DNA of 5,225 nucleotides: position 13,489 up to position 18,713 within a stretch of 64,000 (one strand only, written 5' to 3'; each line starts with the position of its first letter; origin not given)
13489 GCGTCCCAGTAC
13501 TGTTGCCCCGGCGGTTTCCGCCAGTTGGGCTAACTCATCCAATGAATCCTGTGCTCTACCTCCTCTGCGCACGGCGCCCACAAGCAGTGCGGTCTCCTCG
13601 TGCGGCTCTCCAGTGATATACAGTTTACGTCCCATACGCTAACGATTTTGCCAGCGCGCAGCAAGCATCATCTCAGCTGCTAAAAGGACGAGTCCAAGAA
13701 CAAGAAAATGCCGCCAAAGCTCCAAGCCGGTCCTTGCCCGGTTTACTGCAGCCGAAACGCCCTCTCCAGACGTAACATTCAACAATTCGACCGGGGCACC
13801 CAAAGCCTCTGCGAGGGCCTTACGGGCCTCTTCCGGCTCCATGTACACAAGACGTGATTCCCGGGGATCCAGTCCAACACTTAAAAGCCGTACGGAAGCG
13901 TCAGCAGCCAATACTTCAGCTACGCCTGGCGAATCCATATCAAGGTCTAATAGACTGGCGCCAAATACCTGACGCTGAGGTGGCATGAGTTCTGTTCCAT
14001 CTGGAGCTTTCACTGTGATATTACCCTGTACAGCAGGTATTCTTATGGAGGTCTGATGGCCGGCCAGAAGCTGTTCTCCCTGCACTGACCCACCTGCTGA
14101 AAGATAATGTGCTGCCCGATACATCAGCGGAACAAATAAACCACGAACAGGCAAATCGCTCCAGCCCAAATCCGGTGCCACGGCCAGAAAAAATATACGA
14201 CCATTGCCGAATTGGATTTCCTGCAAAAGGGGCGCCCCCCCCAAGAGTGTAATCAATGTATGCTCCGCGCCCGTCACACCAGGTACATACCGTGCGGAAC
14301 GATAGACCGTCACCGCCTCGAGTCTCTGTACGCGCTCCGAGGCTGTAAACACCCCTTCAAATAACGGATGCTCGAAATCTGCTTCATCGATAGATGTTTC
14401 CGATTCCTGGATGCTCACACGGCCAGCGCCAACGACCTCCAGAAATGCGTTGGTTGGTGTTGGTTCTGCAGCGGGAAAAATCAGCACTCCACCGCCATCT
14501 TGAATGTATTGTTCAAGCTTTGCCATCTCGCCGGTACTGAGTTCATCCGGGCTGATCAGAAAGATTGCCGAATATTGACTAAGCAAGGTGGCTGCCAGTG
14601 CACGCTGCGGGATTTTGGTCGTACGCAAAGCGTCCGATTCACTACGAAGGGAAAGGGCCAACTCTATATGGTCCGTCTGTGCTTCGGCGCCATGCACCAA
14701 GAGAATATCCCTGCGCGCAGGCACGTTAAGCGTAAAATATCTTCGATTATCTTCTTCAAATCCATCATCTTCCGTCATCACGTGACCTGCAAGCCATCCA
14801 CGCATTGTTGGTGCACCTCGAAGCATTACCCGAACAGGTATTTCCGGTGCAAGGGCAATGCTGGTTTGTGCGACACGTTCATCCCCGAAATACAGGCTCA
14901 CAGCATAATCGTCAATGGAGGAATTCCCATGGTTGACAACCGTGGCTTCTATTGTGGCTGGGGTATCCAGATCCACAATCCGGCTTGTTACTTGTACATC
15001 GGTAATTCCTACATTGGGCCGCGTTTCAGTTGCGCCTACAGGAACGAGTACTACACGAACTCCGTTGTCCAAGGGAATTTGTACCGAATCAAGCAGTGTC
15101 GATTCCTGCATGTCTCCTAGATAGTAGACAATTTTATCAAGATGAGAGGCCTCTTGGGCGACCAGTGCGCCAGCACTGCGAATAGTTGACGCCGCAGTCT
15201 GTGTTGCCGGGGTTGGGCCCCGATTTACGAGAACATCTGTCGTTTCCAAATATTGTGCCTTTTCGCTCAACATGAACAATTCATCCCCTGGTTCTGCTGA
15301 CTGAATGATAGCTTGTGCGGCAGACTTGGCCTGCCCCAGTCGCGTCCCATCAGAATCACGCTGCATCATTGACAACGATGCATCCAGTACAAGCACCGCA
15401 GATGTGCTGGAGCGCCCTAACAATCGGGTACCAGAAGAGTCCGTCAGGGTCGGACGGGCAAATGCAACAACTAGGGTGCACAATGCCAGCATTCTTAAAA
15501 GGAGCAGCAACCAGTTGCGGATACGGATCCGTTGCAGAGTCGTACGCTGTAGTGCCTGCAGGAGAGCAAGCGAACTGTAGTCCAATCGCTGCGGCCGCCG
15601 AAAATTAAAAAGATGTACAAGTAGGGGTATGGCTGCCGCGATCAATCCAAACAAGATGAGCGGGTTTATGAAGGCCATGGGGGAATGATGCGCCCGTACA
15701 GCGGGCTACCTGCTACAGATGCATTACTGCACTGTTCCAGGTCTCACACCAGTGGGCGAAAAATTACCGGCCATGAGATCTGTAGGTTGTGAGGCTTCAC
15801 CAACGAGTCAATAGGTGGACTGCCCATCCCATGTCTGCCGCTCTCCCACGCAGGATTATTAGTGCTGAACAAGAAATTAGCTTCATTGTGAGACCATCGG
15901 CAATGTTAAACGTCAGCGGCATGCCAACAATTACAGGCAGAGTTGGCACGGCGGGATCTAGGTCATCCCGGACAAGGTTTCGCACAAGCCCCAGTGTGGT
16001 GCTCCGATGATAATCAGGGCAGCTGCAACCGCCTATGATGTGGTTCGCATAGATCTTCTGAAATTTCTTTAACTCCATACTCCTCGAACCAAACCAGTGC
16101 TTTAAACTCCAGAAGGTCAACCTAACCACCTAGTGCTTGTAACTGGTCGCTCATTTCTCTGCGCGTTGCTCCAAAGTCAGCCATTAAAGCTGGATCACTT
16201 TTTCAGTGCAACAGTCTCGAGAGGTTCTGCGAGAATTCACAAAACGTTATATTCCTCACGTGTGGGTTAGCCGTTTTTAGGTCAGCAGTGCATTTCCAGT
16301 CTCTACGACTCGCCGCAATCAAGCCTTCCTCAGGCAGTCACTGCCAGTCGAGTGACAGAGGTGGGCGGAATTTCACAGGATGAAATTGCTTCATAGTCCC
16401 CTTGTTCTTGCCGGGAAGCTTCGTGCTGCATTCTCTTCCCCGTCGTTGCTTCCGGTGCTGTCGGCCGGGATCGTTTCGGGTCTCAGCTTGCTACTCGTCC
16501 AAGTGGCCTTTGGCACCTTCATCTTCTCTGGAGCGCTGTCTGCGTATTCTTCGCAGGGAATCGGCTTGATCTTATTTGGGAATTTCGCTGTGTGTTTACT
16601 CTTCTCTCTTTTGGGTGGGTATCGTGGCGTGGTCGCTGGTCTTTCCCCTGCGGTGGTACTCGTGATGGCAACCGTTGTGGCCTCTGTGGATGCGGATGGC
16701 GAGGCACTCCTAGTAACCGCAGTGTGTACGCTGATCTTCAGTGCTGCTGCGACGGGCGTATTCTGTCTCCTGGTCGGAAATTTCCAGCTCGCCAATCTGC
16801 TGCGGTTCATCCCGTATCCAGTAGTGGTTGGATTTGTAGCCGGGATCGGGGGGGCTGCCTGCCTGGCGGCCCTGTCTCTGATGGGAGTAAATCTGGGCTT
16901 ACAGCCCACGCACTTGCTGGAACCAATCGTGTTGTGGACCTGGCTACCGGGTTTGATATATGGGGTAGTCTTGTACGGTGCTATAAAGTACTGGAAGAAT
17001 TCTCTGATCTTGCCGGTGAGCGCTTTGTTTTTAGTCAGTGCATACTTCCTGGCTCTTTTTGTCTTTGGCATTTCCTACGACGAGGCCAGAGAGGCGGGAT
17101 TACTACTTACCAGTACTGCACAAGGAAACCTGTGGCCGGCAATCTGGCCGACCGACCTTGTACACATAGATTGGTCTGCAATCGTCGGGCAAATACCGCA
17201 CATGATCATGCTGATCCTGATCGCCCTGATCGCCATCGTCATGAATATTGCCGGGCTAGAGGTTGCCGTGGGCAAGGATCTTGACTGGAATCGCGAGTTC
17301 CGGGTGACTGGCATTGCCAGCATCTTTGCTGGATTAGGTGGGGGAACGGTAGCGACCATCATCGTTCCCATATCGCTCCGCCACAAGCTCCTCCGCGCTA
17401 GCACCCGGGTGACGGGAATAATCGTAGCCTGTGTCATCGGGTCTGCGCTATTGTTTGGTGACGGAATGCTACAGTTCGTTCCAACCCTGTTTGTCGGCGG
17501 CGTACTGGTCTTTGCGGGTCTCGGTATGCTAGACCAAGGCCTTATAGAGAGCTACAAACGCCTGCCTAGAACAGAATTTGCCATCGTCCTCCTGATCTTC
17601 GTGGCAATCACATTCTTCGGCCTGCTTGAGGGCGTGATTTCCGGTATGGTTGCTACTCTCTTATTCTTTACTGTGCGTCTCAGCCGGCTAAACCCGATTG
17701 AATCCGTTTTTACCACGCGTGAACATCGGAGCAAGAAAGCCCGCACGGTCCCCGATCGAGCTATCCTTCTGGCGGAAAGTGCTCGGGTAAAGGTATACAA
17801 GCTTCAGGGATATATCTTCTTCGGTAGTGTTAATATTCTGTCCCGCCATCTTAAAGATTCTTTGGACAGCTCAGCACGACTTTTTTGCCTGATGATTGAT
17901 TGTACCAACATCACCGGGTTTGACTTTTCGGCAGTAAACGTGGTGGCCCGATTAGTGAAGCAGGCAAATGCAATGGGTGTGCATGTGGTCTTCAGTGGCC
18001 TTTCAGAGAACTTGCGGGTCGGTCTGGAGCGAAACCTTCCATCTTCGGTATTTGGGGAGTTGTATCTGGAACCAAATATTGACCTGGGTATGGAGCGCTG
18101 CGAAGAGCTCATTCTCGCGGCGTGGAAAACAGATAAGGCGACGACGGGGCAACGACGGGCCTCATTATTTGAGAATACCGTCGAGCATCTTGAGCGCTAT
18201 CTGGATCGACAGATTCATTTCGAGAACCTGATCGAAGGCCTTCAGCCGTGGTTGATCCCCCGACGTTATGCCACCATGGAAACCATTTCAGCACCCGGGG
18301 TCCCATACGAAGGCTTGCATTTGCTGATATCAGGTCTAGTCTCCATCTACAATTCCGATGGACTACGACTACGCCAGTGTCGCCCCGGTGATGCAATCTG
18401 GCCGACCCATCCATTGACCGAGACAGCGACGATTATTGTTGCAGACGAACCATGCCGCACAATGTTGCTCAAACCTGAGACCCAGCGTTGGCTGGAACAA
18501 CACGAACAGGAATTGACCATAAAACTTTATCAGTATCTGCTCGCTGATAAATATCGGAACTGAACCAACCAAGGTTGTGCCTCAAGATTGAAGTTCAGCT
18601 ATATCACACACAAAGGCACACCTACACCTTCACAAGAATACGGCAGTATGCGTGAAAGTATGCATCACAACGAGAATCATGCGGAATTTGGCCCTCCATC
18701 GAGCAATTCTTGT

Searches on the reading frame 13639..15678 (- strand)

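Call 52: search_protein_families(library=padloc, proteins=[window:13639-15678:-], max_evalue=0.001)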
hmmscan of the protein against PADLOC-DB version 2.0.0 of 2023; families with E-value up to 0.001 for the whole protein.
window:13639-15678:- (679 aa): 0 families

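Call 99: search_protein_families(library=pfam, proteins=[window:13639-15678:-], max_evalue=0.0001)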
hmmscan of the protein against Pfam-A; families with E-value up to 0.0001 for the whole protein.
window:13639-15678:- (679 aa): 2 families
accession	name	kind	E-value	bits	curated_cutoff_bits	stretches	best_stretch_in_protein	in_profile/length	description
PF07584.16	BatA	-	7.1e-20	71.7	25.9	1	1-76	1-77/77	Aerotolerance regulator N-terminal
PF13519.12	VWA_2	-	8.3e-05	23.6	27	0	95-134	2-40/107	von Willebrand factor type A domain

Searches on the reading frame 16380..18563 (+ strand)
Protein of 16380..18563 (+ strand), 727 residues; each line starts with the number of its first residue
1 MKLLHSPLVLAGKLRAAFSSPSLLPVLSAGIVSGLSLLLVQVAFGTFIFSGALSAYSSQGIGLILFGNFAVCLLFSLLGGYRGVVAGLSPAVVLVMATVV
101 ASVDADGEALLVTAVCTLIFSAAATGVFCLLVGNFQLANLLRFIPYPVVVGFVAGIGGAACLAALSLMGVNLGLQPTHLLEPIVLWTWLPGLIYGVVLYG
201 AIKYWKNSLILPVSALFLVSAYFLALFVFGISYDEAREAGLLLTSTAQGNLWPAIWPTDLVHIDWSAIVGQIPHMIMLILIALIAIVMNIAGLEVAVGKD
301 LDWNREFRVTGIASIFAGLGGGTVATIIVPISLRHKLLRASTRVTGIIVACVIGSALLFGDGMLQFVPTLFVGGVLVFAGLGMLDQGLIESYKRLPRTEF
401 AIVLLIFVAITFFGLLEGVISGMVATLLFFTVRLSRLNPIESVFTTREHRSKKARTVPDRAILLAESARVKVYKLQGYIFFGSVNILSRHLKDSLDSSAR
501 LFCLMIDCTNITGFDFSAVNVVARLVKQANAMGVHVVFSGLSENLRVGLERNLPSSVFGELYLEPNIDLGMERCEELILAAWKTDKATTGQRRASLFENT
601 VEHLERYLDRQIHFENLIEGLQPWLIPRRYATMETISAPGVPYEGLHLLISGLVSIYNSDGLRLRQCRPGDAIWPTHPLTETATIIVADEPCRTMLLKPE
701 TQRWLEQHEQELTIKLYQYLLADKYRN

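Call 52: search_protein_families(library=padloc, proteins=[window:16380-18563:+], max_evalue=0.001)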
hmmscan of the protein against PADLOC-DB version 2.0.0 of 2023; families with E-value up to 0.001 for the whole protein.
window:16380-18563:+ (727 aa): 0 families

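Call 99: search_protein_families(library=pfam, proteins=[window:16380-18563:+], max_evalue=0.0001)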
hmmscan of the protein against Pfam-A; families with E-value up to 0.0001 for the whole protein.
window:16380-18563:+ (727 aa): 2 families
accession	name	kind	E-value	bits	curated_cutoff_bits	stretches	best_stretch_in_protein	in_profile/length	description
PF00916.26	Sulfate_transp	-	1e-23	84.2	23.2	1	27-404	5-378/380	Sulfate permease family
PF01740.26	STAS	-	6.3e-10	39.2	22.6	1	464-548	4-87/106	STAS domain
